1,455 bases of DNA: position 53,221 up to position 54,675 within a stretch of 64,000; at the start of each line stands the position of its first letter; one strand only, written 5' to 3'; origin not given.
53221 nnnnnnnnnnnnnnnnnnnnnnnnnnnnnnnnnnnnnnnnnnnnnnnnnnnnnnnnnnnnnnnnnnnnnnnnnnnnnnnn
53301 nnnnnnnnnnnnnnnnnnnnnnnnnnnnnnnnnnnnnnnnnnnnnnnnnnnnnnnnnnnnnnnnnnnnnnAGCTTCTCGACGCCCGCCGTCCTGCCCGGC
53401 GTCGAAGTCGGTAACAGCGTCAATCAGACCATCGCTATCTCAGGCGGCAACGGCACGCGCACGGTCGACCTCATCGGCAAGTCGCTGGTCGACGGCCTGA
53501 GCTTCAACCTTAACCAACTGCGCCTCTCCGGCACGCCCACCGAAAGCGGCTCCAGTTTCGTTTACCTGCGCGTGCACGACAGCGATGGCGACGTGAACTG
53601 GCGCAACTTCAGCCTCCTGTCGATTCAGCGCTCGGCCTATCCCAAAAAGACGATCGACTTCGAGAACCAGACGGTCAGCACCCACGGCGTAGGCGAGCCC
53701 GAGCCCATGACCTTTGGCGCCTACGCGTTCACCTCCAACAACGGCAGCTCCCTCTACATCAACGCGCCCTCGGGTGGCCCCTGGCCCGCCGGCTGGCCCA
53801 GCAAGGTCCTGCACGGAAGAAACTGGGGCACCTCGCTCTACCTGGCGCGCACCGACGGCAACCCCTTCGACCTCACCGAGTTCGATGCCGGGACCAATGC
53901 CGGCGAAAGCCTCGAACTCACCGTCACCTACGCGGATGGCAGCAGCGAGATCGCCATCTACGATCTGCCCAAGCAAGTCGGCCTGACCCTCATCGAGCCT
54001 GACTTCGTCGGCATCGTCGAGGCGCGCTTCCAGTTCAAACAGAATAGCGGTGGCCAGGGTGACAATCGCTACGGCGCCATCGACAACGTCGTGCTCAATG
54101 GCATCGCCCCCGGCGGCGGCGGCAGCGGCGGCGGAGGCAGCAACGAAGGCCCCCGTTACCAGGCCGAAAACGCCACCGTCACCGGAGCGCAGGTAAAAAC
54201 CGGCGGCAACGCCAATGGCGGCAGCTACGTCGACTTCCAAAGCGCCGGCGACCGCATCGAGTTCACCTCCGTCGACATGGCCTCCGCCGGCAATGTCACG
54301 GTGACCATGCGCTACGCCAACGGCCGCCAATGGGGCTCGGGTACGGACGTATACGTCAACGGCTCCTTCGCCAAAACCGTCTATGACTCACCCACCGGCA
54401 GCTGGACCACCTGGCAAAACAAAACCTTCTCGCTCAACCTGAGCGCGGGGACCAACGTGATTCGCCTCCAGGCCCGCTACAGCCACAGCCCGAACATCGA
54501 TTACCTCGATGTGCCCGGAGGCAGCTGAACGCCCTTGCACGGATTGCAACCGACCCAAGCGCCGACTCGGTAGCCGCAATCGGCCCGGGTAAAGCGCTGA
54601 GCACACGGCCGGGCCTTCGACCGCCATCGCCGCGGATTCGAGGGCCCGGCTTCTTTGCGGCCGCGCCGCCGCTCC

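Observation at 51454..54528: Paralog of the giant protein on the opposite strand, with the C-terminal modules swapped for a CBM6/35-like domain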

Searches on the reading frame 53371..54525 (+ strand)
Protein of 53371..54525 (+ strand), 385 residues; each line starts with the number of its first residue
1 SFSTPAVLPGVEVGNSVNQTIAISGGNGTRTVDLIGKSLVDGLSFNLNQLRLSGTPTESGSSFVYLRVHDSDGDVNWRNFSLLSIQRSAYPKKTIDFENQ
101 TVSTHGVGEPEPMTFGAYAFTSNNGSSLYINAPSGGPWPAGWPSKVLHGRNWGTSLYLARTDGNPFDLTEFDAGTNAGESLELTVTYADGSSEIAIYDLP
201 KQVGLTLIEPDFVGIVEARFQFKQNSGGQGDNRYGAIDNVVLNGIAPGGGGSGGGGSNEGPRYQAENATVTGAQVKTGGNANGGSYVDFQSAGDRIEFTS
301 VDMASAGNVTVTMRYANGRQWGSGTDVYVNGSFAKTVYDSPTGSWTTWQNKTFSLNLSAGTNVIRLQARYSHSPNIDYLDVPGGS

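Call 67: predict_structure(alignment_id=A2)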
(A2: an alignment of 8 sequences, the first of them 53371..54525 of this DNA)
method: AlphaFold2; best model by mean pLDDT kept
length: 385 residues; sequences in the alignment: 8
mean_pLDDT: 83.9   pTM: 0.59
mean pLDDT of the five models: 83.9, 82.8, 80.7, 77.5, 77.2
residues with pLDDT >= 90: 146; 70-90: 194; 50-70: 31; < 50: 14
segments of 3 or more residues with pLDDT < 50: 247-259
pLDDT, mean of each block of 10 residues (from residue 1): 89 93 83 93 95 91 92 89 86 88 72 84 81 72 86 87 86 92 87 91 88 92 93 92 59 34 85 78 76 90 83 82 82 87 80 88 91 84 64
secondary structure, 60 per line:
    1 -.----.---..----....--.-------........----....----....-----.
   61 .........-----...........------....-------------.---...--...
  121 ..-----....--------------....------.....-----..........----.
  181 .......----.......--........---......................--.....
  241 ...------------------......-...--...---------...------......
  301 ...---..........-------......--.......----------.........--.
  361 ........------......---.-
elements in order: E17-20 E31-38 E43-46 E51-54 E60-69 E75-85 E92-95 E113-115 E118-122 E128-131 E146-149 E156-160 E166-175 E180-187 E192-198 E201-208 E212-225 E229-233 E236-243 E262-264 E269-271 E274-276 E286-288 E295-303 E307-316 E324-329 E332-338 E349-357 E360-368 E375-380
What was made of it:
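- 53371..53628 (+): Ig-like (He_PIG / SraP-like) domain of A, aa 640-725. The AF2 model is all-beta here (call 67).
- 53638..54105 (+): All-beta domain of unknown family, aa 729-884. AF2 strands at model 92-243 (call 67).
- Checked: AlphaFold model of A 640-1024 (pLDDT 83.9, call 67):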

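Call 69: fold_search(model_id=the predicted structure, library=pdb)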
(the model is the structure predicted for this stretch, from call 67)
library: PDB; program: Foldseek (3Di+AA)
matches with E <= 10: 1719; with E <= 0.001: 202
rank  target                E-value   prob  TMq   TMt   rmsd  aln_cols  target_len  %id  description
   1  4qaw_H                1.2e-12  1.00  0.31  0.23  19.1       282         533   22  Structure of modular Xyn30D from Paenibacillus barcinonensis (released 2014-10-08)
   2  4qaw_A                3.6e-12  1.00  0.31  0.22  19.1       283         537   21  Structure of modular Xyn30D from Paenibacillus barcinonensis (released 2014-10-08)
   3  4qaw_C                3.8e-12  1.00  0.31  0.23  18.9       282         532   20  Structure of modular Xyn30D from Paenibacillus barcinonensis (released 2014-10-08)
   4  4qaw_E                7.8e-12  1.00  0.30  0.22  19.0       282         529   20  Structure of modular Xyn30D from Paenibacillus barcinonensis (released 2014-10-08)
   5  4qaw_D                1.3e-11  1.00  0.31  0.22  19.3       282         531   20  Structure of modular Xyn30D from Paenibacillus barcinonensis (released 2014-10-08)
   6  4qaw_B                4.3e-11  1.00  0.31  0.23  19.1       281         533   21  Structure of modular Xyn30D from Paenibacillus barcinonensis (released 2014-10-08)
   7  5x7o_A                5.4e-11  1.00  0.30  0.11  18.9       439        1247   17  Crystal structure of Paenibacillus sp. 598K alpha-1,6-glucosyltransferase (released 2017-07-26)
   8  7js4                  1.3e-09  1.00  0.22  0.11  23.6       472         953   10  The structure of the M60 catalytic domain with the CBM51-1 and CBM51-2 domains from Clostridium perfringens ZmpB (released 2021-02-03)
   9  2w1w_B                1.0e-08  1.00  0.31  0.87   1.7       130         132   36  Native structure of a family 35 carbohydrate binding module from Clostridium thermocellum (released 2009-01-20)
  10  2w1w_A                1.1e-08  1.00  0.30  0.85   1.6       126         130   37  Native structure of a family 35 carbohydrate binding module from Clostridium thermocellum (released 2009-01-20)
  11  4qb2                  3.0e-08  1.00  0.30  0.84   2.4       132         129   31  Structure of CBM35 in complex with glucuronic acid (released 2014-10-08)
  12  3wnk                  3.6e-08  1.00  0.30  0.17   2.1       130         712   30  Crystal Structure of Bacillus circulans T-3040 cycloisomaltooligosaccharide glucanotransferase (released 2014-02-05)
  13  7byv_A                4.8e-08  1.00  0.32  0.29  19.2       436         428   13  Crystal structure of exo-beta-1,3-galactanase from Phanerochaete chrysosporium Pc1,3Gal43A E208Q with beta-1,3-galacto (released 2020-11-04)
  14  4qb1                  5.0e-08  1.00  0.29  0.83   2.2       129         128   32  Structure of CBM35 from Paenibacillus barcinonensis (released 2014-10-08)
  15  3a7q_A                5.0e-08  1.00  0.25  0.15  19.1       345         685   12  Structural basis for specific recognition of reelin by its receptors (released 2010-03-23)
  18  2w47_A                5.8e-08  1.00  0.30  0.82   1.6       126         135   38  Clostridium thermocellum CBM35 in complex with delta-4,5- anhydrogalacturonic acid (released 2009-01-27)
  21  2vzr_A                1.1e-07  1.00  0.30  0.88   1.7       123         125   36  C-terminal CBM35 from Amycolatopsis orientalis exo-chitosanase CsxA in complex with glucuronic acid (released 2009-01-13)
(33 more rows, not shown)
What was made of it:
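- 54148..54525 (+): CBM35/CBM6 module, aa 899-1024. Foldseek matches 2w1w/2w47, 4qb2 and 2vzr with TMt 0.82-0.88, rmsd 1.6-2.4 Å and 31-38% identity (call 69).
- On CBM35 / CBM6: TMt to CBM35 structures is 0.82-0.88 (call 69).
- Closest known: Uronate-binding CBM35 modules: Rhe-CBM35. Same: 31-38% identity, rmsd 1.6-2.4 Å, TMt 0.82-0.88 (call 69).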

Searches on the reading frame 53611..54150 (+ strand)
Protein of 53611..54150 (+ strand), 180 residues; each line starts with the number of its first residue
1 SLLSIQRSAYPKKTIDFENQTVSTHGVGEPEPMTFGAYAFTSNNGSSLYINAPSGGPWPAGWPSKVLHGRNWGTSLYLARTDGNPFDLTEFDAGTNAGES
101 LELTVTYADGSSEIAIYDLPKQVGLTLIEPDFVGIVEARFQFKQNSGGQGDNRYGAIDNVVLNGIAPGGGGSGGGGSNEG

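Call 38: search_protein_families(library=pfam, proteins=[window:53620-54150:+], max_evalue=0.01)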
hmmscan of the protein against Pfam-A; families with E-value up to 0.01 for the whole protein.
window:53620-54150:+ (177 aa): 0 families

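Call 46: search_solved_structures(query=window:53611-54150:+, max_evalue=10)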
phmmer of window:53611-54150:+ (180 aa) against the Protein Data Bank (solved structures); distinct sequences matched with E-value up to 10: 2.
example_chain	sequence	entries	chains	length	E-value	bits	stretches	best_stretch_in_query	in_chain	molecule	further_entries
6lcc_A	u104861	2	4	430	0.36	13.7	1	27-79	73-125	AaTPS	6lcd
8z2m_A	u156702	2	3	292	1.6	11.6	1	44-104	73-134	Glycinyltransferase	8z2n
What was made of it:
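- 53638..54105 (+): No Pfam or PDB sequence hit (calls 38, 46).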
